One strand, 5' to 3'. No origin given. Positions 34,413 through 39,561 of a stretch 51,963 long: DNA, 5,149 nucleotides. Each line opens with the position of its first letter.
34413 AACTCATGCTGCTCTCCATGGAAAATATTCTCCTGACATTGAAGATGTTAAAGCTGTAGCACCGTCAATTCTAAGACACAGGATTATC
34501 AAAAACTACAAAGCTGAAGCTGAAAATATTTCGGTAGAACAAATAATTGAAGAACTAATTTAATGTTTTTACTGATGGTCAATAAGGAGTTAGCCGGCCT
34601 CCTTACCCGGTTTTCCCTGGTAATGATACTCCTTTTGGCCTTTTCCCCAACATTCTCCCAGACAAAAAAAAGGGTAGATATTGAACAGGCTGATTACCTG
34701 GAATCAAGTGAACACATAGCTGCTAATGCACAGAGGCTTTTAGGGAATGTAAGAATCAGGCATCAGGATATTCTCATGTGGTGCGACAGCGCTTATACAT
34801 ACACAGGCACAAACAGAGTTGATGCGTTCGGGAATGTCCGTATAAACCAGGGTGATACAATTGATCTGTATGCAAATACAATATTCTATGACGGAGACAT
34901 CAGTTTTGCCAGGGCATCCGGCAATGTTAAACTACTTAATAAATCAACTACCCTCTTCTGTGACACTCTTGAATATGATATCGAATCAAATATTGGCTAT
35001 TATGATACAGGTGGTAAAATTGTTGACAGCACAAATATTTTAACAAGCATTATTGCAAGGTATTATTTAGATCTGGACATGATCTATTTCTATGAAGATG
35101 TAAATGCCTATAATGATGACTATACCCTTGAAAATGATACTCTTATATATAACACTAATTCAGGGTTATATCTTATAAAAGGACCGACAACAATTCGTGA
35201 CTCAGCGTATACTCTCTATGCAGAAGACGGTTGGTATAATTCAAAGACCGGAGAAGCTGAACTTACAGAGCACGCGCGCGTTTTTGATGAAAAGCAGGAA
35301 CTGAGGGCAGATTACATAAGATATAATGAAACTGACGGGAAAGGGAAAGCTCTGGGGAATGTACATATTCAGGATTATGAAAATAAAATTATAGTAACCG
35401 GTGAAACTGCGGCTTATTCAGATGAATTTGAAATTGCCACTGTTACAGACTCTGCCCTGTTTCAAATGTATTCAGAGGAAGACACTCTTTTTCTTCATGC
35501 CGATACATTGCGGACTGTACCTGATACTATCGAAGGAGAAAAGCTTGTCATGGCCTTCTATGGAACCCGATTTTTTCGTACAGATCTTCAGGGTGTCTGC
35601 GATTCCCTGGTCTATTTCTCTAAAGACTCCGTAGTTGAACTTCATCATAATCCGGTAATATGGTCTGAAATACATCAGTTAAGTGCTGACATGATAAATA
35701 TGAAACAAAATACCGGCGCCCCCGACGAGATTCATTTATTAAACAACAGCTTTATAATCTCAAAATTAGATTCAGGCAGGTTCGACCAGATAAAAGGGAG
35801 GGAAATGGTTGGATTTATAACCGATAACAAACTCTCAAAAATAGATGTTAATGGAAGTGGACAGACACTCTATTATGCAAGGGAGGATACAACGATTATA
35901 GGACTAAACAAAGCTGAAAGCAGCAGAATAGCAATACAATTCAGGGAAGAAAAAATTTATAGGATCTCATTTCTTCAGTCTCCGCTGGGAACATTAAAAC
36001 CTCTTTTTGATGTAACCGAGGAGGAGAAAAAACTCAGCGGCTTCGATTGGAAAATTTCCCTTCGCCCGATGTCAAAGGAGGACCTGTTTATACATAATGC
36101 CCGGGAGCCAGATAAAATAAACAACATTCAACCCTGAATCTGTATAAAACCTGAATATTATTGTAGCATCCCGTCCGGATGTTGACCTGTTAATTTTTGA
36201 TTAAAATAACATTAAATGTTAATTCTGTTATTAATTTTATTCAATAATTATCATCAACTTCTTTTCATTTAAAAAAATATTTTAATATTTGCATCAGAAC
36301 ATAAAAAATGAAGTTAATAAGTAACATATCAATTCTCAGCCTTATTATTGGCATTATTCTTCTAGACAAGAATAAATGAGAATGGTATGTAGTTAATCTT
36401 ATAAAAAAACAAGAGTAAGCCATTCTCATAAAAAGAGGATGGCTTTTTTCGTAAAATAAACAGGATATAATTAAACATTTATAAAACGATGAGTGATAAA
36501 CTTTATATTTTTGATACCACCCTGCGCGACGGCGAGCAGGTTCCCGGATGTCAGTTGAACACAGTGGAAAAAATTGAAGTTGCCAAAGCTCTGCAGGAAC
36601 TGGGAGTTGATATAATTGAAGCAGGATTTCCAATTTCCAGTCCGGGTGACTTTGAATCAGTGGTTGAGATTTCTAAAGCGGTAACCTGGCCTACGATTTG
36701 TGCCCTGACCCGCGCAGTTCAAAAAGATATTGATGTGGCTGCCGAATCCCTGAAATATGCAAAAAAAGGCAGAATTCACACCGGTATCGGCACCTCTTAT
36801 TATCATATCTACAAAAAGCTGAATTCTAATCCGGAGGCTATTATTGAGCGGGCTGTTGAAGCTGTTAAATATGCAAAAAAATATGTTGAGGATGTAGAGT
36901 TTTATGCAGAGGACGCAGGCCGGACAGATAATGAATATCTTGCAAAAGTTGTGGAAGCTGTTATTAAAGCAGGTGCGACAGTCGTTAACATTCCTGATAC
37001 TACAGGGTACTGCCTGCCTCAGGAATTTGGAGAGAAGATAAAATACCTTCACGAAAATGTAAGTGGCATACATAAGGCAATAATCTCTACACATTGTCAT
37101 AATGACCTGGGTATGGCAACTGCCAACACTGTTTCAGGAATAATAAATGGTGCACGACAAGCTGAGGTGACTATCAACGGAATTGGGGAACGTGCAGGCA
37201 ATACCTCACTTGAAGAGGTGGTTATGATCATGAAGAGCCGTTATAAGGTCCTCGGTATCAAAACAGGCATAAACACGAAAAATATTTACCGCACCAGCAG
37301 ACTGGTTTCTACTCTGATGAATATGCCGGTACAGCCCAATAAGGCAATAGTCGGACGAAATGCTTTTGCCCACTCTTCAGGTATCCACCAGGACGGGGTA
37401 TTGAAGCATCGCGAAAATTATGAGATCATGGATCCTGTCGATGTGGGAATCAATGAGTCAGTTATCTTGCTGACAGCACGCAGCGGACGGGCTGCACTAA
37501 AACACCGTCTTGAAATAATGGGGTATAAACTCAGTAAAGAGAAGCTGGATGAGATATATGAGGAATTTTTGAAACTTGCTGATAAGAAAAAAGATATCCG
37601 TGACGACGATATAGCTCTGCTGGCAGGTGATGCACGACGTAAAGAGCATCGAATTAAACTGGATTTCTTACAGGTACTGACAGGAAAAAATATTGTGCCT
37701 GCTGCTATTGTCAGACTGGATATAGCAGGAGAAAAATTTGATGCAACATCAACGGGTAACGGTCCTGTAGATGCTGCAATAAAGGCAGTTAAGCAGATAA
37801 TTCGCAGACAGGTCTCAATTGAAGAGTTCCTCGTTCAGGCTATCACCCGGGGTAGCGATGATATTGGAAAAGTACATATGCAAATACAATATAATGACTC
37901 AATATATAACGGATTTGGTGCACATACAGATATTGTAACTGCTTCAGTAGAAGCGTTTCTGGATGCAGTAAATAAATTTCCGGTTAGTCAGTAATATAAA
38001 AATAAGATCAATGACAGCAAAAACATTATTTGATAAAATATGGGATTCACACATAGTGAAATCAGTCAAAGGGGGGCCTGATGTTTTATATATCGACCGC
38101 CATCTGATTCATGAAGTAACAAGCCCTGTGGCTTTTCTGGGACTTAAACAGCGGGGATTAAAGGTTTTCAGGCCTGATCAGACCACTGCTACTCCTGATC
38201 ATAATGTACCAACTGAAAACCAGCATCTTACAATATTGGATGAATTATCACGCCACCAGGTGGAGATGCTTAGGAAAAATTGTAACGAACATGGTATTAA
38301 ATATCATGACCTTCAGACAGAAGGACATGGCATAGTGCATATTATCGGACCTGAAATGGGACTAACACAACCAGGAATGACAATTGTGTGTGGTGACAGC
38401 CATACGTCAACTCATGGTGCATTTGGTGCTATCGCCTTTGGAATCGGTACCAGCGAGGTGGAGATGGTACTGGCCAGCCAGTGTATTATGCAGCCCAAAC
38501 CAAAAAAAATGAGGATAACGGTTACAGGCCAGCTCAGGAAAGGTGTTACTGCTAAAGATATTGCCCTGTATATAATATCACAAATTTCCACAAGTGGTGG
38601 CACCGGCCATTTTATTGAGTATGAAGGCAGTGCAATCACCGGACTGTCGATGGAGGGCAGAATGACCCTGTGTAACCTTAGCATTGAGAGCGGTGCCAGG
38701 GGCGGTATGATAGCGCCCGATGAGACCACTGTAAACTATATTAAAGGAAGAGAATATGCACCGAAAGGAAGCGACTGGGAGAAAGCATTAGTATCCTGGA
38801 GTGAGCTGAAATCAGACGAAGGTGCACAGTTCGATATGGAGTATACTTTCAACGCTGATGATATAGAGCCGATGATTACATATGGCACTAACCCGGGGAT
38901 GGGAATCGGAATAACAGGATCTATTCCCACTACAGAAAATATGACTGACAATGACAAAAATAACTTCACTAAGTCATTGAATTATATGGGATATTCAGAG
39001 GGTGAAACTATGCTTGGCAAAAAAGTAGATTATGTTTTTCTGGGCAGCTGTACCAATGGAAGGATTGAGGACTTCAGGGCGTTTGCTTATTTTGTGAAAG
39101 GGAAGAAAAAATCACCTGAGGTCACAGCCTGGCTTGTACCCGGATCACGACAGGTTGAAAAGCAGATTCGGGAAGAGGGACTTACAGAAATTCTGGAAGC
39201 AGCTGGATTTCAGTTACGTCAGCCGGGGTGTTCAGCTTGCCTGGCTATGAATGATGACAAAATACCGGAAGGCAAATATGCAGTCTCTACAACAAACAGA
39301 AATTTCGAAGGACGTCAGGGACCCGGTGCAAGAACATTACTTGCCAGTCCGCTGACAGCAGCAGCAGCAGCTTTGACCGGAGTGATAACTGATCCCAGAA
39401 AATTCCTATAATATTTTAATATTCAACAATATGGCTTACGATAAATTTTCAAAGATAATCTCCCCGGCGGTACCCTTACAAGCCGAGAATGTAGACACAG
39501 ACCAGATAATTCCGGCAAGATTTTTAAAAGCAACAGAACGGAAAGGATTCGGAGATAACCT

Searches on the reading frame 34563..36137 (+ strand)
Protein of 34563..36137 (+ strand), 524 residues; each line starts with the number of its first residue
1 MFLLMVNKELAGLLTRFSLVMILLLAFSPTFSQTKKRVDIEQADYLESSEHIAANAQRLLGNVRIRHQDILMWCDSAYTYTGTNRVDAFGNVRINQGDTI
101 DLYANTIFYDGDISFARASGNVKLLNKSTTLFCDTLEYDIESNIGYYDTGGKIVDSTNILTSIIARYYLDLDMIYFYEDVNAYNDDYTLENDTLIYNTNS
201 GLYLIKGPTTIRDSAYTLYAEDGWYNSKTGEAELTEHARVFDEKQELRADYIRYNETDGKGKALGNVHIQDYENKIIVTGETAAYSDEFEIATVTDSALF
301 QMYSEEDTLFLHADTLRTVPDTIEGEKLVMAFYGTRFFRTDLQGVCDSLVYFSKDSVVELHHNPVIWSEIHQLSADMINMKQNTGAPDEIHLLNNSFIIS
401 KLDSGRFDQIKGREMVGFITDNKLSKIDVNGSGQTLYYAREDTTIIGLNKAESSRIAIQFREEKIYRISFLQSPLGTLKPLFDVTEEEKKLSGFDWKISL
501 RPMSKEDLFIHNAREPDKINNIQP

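Call 80: search_protein_families(library=pfam, proteins=[window:34563-36137:+], max_evalue=0.00001)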
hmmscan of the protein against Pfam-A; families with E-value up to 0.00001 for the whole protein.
window:34563-36137:+ (524 aa): 2 families
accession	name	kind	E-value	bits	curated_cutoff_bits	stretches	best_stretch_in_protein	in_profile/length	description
PF13100.11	OstA_2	-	1.5e-49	168.1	21.2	1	35-192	1-158/158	OstA-like protein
PF03968.19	LptD_N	-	1.8e-11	44.7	20.4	0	219-259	72-112/113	LptA/(LptD N-terminal domain) LPS transport protein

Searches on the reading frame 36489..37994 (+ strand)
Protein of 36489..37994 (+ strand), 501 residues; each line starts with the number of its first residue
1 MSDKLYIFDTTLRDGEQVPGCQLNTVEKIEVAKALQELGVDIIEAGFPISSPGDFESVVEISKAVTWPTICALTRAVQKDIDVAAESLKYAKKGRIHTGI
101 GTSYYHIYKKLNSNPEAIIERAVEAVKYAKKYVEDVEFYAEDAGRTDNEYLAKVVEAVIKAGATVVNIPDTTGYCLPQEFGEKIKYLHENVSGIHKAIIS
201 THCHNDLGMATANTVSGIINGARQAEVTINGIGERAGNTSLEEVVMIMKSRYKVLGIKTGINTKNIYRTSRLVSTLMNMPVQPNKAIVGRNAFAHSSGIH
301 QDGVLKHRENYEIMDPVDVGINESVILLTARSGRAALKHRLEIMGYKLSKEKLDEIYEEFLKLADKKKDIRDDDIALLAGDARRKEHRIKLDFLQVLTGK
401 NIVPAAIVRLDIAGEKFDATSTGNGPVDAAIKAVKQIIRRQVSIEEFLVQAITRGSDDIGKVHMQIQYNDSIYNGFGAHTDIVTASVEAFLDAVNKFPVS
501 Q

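Call 80: search_protein_families(library=pfam, proteins=[window:36489-37994:+], max_evalue=0.00001)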
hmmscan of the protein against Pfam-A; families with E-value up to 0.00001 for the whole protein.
window:36489-37994:+ (501 aa): 3 families
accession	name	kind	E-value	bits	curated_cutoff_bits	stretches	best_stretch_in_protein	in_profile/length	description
PF00682.25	HMGL-like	-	8.9e-92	307.6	29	1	5-273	2-260/260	HMGL-like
PF08502.15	LeuA_dimer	-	8.4e-34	116.7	24.9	1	370-497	2-130/131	LeuA allosteric (dimerisation) domain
PF22617.1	HCS_D2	-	1.2e-25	90.1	27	1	287-368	1-82/82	Homocitrate synthase post-HMGL domain-like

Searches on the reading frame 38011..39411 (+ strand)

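Call 80: search_protein_families(library=pfam, proteins=[window:38011-39411:+], max_evalue=0.00001)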
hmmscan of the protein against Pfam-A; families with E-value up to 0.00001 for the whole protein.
window:38011-39411:+ (466 aa): 2 families
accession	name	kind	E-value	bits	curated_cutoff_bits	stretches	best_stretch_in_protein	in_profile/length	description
PF00330.25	Aconitase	-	1.2e-169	565.6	28.7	1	8-457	1-463/463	Aconitase family (aconitate hydratase)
PF04412.18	AcnX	-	3.6e-06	26.4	31.5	1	332-410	284-360/400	Aconitase X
